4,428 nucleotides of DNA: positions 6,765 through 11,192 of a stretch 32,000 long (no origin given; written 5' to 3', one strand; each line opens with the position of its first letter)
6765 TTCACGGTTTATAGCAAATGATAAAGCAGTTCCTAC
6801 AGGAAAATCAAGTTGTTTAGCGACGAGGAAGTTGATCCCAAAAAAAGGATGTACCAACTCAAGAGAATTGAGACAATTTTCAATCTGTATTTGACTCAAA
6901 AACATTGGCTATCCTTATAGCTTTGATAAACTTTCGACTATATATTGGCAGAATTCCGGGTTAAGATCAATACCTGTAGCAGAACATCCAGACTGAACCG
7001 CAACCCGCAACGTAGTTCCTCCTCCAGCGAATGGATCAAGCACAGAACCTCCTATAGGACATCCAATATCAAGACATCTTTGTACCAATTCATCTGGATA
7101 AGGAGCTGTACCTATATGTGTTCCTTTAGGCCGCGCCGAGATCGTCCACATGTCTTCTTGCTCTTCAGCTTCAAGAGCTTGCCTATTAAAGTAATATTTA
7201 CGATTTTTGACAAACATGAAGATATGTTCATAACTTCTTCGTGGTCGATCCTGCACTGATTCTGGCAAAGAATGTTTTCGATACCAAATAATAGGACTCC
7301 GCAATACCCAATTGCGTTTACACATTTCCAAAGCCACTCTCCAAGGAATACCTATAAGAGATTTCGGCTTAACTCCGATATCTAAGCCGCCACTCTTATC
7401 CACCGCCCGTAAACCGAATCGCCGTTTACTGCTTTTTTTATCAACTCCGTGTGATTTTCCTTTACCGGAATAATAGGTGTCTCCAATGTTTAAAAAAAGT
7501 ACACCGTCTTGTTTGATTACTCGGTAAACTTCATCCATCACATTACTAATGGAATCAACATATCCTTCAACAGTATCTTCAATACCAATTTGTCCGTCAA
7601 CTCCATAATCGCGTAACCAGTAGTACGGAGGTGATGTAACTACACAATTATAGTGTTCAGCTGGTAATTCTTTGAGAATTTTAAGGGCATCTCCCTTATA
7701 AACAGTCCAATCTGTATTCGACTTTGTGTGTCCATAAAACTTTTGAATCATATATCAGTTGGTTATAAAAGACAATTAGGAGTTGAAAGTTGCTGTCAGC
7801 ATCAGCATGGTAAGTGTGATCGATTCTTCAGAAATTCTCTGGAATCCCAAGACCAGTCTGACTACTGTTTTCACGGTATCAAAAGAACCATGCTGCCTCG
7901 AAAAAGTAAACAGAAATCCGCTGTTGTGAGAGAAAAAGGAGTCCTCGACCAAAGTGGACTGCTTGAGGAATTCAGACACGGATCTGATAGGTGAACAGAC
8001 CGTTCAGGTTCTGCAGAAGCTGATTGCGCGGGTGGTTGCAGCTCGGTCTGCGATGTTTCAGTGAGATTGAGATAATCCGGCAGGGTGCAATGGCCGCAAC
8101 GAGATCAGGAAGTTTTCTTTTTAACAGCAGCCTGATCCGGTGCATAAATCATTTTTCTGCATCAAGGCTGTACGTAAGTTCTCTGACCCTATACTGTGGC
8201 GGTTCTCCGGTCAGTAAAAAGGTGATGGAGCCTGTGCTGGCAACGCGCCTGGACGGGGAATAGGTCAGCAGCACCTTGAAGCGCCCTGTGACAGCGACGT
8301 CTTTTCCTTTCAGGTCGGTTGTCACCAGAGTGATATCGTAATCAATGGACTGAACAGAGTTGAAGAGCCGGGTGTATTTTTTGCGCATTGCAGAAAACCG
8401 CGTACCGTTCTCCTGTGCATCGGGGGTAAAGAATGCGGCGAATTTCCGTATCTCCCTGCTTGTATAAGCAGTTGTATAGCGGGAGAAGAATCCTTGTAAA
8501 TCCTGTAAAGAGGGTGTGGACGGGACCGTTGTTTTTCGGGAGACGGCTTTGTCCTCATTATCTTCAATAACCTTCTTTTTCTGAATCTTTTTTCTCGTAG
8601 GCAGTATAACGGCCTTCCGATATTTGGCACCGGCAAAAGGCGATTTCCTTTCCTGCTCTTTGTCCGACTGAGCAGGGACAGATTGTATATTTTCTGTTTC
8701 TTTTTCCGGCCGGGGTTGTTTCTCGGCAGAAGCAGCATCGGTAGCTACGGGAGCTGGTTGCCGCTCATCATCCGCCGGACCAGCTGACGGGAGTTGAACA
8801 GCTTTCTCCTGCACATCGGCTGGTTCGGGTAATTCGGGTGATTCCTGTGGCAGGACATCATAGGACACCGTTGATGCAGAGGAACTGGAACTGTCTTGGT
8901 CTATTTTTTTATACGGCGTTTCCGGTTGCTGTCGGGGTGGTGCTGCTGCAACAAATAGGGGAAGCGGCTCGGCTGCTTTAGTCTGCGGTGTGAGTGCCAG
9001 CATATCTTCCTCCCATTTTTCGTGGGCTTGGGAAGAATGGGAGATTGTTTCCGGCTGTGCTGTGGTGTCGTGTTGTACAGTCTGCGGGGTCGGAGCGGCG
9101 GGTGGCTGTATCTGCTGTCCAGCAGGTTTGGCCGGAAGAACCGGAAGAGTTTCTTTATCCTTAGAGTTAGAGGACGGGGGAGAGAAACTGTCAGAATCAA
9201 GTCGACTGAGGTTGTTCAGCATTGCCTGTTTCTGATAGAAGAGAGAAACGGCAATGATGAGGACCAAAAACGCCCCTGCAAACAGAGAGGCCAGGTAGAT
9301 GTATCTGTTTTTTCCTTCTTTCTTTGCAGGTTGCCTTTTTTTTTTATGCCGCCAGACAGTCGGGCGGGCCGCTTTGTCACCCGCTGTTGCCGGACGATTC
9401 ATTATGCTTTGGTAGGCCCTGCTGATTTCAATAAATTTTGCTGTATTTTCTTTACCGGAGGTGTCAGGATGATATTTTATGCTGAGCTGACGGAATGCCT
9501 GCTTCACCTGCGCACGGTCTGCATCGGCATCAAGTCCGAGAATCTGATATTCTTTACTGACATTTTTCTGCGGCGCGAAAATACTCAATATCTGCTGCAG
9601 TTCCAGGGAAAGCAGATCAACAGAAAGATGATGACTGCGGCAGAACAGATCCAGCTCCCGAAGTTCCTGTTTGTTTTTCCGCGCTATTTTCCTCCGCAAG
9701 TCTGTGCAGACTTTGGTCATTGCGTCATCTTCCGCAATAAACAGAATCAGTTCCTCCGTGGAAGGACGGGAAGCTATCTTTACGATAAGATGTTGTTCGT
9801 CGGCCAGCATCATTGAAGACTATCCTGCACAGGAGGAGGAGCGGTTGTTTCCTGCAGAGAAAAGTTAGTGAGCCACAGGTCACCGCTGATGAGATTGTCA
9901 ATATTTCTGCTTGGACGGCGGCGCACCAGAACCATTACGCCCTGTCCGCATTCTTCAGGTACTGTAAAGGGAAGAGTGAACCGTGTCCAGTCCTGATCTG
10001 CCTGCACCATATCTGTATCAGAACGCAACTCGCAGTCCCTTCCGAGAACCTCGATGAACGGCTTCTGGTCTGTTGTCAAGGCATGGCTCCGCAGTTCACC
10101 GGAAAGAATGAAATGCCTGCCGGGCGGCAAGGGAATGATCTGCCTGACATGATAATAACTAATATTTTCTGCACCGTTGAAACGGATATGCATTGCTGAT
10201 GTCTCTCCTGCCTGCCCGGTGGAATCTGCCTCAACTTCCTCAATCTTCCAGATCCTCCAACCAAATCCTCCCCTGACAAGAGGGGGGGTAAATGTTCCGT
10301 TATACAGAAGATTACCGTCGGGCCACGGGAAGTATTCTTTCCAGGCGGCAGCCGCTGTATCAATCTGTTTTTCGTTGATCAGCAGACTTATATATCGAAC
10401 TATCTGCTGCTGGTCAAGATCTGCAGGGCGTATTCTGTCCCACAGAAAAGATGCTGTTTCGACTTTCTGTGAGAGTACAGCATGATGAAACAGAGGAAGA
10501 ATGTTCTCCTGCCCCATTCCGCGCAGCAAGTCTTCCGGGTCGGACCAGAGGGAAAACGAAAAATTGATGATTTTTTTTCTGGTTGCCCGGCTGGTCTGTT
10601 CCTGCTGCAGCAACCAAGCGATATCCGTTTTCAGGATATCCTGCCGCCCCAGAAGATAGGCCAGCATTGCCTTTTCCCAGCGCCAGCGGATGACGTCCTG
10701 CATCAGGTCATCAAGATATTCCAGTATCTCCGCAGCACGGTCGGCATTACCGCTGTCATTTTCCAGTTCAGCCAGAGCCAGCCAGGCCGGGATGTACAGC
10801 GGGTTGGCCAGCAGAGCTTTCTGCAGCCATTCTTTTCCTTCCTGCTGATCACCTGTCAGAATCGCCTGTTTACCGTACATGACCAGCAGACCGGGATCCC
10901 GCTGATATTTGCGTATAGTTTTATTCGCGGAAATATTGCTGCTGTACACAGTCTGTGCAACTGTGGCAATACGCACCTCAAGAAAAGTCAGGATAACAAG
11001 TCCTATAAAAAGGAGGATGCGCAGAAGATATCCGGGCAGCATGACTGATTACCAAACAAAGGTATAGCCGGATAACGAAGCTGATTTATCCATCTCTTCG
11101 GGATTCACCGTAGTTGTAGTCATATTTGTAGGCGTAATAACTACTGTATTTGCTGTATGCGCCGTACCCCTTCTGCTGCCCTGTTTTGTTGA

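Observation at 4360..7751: Translationally coupled DNA methyltransferase + PtuA-like ABC ATPase + PtuB-like HNH nuclease: candidate methylation-gated Septu-like defence module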

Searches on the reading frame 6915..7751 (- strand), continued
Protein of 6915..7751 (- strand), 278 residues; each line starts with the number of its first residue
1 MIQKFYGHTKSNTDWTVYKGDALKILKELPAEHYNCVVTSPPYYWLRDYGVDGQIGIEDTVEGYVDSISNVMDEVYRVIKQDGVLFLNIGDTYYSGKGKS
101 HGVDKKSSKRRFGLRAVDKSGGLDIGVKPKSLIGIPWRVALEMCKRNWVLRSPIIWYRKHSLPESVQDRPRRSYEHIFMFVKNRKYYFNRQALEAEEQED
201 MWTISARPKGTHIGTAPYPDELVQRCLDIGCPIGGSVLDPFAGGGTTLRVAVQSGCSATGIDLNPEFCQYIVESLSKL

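Call 100: search_dna_similar(query=L088:4922-5701:+, collection=plasmids, mode=protein, max_evalue=0.00001, max_rows=40)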
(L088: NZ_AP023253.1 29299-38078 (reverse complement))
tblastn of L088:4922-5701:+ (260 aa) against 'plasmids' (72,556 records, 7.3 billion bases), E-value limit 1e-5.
Records with a match: 3; places in all: 3; records where one place covers at least 80% of the query: 3.
Best place of each record, by identity: >=99% 1; <60% 2.
By first word of the organism name: Mesorhizobium 1; Roseibium 1; Sphingobium 1.
By predicted mobility (MOB-suite, as given by PLSDB): mobilizable 1; non-mobilizable 1; conjugative 1.
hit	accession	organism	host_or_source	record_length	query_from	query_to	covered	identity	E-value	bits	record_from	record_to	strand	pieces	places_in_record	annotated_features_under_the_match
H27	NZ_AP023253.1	Mesorhizobium sp. 131-2-5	Lotus japonicus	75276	1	260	100%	99.6%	3e-157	490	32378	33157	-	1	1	AAA family ATPase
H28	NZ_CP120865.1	Roseibium porphyridii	Porphyridium cruentum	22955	1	257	99%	52.1%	9e-78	262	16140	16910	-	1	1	AAA family ATPase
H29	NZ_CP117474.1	Sphingobium sp. YC-XJ3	whole organism,Contaminated soil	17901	1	260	100%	49.0%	4e-69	237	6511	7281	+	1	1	AAA family ATPase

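Call 101: find_related_loci(query=A6, collection=metagenome_contigs, flank=5000)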
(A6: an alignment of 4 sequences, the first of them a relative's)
Query A6 (260 aa) in metagenome_contigs; peptide patterns used: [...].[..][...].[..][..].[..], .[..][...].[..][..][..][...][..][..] (x = any residue, [..] = any of these).
272 stretches matched a pattern; 47 encode a relative of the query (tblastn E <= 1e-3); 47 distinct loci.
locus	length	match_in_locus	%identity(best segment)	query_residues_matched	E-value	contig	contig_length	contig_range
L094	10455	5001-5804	68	1-260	1e-119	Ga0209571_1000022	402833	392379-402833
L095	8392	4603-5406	68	1-260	1e-119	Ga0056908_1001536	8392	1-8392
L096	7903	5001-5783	69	1-260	3e-117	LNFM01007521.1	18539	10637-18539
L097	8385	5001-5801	66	1-260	3e-117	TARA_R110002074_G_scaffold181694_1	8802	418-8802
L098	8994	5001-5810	64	1-260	7e-117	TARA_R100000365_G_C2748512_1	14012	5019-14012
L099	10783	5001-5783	61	1-260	5e-108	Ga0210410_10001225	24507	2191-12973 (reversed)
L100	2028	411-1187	62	1-259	3e-112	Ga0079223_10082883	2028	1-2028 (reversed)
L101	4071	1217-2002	64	1-259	1e-106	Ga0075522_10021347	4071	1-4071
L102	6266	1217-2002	64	1-259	9e-106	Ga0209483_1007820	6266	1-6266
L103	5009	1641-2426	63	1-260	2e-103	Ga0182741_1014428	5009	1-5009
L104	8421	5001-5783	58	1-260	1e-99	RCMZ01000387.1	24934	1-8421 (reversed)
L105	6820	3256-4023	57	1-257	8e-99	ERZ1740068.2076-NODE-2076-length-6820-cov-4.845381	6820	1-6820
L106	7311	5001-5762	60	1-257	3e-98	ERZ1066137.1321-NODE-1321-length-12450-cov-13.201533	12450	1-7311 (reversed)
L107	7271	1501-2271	61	1-260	1e-97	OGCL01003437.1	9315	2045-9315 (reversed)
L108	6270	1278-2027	60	1-249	1e-97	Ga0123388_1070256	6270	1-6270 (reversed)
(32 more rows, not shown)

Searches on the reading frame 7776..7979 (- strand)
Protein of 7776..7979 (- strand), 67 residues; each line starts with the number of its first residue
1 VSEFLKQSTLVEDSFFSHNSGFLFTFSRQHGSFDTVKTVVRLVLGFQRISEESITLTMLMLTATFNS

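Call 27: search_protein_families(library=pfam, proteins=[window:7776-7979:-], max_evalue=10)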
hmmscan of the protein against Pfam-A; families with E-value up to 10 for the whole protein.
window:7776-7979:- (67 aa): 0 families

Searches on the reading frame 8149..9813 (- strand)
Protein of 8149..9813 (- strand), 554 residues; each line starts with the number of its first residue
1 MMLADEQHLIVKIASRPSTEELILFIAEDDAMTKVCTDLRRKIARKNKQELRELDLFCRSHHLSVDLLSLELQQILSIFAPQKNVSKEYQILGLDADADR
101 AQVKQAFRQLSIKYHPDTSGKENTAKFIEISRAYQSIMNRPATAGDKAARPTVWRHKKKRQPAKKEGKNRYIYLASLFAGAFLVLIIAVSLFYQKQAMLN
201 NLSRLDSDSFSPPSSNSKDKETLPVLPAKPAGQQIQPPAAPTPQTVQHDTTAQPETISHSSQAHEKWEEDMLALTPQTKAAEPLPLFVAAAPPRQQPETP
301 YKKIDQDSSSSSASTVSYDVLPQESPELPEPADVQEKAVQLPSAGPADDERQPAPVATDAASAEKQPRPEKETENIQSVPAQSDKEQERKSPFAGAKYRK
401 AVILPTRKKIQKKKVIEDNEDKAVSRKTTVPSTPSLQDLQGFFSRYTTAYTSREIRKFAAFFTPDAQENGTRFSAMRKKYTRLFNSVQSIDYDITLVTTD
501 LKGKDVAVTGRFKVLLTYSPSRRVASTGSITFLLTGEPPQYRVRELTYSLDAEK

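Call 7: search_protein_families(library=pfam, proteins=[window:8149-9813:-], max_evalue=0.01)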
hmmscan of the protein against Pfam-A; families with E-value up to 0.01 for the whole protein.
window:8149-9813:- (554 aa): 1 family
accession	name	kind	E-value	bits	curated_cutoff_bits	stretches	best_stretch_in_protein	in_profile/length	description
PF00226.36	DnaJ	-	2.9e-13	50.2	27.8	1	89-138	3-54/63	DnaJ domain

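Call 8: search_protein_families(library=padloc, proteins=[window:8149-9813:-], max_evalue=0.01)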
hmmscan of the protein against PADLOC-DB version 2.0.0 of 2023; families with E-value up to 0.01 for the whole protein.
window:8149-9813:- (554 aa): 0 families

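Call 9: search_protein_families(library=ncbifam, proteins=[window:8149-9813:-], max_evalue=0.01)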
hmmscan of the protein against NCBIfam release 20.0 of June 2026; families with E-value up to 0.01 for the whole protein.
window:8149-9813:- (554 aa): 14 families
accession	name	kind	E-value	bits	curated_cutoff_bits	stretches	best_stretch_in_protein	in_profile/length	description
TIGR02349.1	DnaJ_bact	equivalog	1.6e-11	44.2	377.2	1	89-138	3-54/354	molecular chaperone DnaJ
NF037946.1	terminal_TopJ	equivalog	1.7e-11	43.4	300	1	89-137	8-57/810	terminal organelle assembly protein TopJ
TIGR03835.1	termin_org_DnaJ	equivalog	2.5e-09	36.1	512.25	1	89-139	5-56/871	terminal organelle assembly protein TopJ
NF008035.0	PRK10767.1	subfamily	3.3e-09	36.2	338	1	89-139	7-59/374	molecular chaperone DnaJ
NF010871.0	PRK14278.1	equivalog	7.4e-08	31.7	502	1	88-137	5-55/378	molecular chaperone DnaJ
NF010874.0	PRK14281.1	equivalog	1.7e-07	30.8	619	1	89-140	6-59/397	chaperone protein DnaJ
NF007618.0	PRK10266.1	equivalog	2.8e-06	27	403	1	88-161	6-76/306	curved DNA-binding protein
NF010892.0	PRK14299.1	equivalog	3.7e-06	26.4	392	1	88-137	6-56/291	chaperone protein DnaJ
NF010885.0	PRK14292.1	equivalog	4.5e-06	25.9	585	1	89-137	5-54/371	chaperone protein DnaJ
NF010894.0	PRK14301.1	equivalog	1.5e-05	24.2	548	1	88-138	6-58/373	chaperone protein DnaJ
NF006948.0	PRK09430.1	equivalog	5.1e-05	23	162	1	82-117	196-231/267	co-chaperone DjlA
NF050028.1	CldAdptActJ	equivalog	0.00017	22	150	1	88-118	4-34/93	cold adaptation protein ActJcold adaptation protein ActJ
NF010872.0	PRK14279.1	equivalog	0.0005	19.3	556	1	89-137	12-62/394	molecular chaperone DnaJ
NF033761.1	gliding_GltJ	equivalog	0.00055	19.1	450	1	132-309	331-501/671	adventurous gliding motility protein GltJ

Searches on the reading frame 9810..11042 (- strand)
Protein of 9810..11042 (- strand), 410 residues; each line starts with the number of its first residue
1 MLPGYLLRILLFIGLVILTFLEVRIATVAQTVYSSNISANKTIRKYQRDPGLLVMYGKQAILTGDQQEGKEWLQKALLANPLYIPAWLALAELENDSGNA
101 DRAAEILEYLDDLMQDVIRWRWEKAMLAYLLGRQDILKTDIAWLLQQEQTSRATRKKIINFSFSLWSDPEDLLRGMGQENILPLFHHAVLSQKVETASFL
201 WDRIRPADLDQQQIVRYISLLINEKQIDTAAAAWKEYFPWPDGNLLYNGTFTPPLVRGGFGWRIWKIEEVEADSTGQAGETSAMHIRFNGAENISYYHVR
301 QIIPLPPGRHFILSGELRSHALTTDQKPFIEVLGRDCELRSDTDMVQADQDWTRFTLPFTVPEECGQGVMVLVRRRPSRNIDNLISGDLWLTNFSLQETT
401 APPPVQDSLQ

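Call 7: search_protein_families(library=pfam, proteins=[window:9810-11042:-], max_evalue=0.01)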
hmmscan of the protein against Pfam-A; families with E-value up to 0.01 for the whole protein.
window:9810-11042:- (410 aa): 3 families
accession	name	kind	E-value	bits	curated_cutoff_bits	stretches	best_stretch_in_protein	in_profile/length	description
PF13428.12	TPR_14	-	0.00089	20.2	23.5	0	51-93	2-44/44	Tetratricopeptide repeat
PF14559.12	TPR_19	-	0.0044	17.7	25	1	67-116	8-57/68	Tetratricopeptide repeat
PF13431.12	TPR_17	-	0.0095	16.6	24.4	0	73-103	2-32/34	Tetratricopeptide repeat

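Call 8: search_protein_families(library=padloc, proteins=[window:9810-11042:-], max_evalue=0.01)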
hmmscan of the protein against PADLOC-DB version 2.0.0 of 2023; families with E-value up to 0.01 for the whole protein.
window:9810-11042:- (410 aa): 0 families

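Call 9: search_protein_families(library=ncbifam, proteins=[window:9810-11042:-], max_evalue=0.01)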
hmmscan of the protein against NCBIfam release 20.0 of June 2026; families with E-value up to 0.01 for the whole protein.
window:9810-11042:- (410 aa): 1 family
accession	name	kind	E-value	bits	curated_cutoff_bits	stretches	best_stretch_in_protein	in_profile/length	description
TIGR02917.1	PEP_TPR_lipo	equivalog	0.0013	16.7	312.2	1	39-109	454-524/899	XrtA/PEP-CTERM system TPR-repeat protein PrsT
